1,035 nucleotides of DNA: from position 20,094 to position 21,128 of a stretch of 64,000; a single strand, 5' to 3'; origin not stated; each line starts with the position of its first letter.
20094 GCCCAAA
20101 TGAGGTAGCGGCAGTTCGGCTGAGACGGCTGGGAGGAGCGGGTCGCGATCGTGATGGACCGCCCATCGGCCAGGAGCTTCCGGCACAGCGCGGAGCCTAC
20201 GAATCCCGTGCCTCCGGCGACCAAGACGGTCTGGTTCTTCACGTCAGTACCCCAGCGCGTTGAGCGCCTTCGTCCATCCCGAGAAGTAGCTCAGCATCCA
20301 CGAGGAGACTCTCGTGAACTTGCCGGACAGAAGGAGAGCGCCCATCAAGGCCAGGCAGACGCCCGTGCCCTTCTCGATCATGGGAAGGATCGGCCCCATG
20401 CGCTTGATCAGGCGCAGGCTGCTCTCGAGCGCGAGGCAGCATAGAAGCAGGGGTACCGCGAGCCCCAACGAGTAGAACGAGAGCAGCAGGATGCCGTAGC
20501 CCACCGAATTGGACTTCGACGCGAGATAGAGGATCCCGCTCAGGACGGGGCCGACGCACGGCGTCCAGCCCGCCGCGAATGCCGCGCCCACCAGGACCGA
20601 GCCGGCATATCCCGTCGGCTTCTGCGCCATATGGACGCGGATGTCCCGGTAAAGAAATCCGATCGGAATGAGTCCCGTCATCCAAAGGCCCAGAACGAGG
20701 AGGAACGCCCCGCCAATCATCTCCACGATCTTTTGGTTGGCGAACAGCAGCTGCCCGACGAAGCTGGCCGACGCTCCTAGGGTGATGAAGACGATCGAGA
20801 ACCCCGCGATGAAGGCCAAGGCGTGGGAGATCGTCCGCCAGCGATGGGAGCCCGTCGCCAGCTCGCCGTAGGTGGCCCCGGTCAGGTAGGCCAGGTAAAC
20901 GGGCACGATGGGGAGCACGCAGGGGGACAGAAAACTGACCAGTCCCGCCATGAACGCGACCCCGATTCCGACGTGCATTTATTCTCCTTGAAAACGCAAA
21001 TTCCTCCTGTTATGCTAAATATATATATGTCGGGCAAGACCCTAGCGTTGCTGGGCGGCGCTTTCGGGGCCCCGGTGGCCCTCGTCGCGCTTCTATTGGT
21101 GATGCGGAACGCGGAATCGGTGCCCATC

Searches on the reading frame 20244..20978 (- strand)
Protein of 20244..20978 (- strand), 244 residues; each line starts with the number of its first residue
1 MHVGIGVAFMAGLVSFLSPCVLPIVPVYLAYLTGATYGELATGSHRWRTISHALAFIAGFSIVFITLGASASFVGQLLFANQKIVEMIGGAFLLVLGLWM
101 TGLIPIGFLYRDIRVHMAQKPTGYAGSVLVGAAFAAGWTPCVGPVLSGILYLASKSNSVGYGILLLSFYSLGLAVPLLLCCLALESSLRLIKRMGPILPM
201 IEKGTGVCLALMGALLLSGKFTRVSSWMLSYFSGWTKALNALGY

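Call 56: search_protein_families(library=pfam, proteins=[window:20244-20978:-])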
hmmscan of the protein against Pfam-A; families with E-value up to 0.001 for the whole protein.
window:20244-20978:- (244 aa): 1 family
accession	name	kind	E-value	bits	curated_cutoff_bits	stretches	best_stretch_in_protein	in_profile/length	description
PF02683.22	DsbD_TM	-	1.7e-17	63.9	27.1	1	5-217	5-215/219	Cytochrome C biogenesis protein transmembrane domain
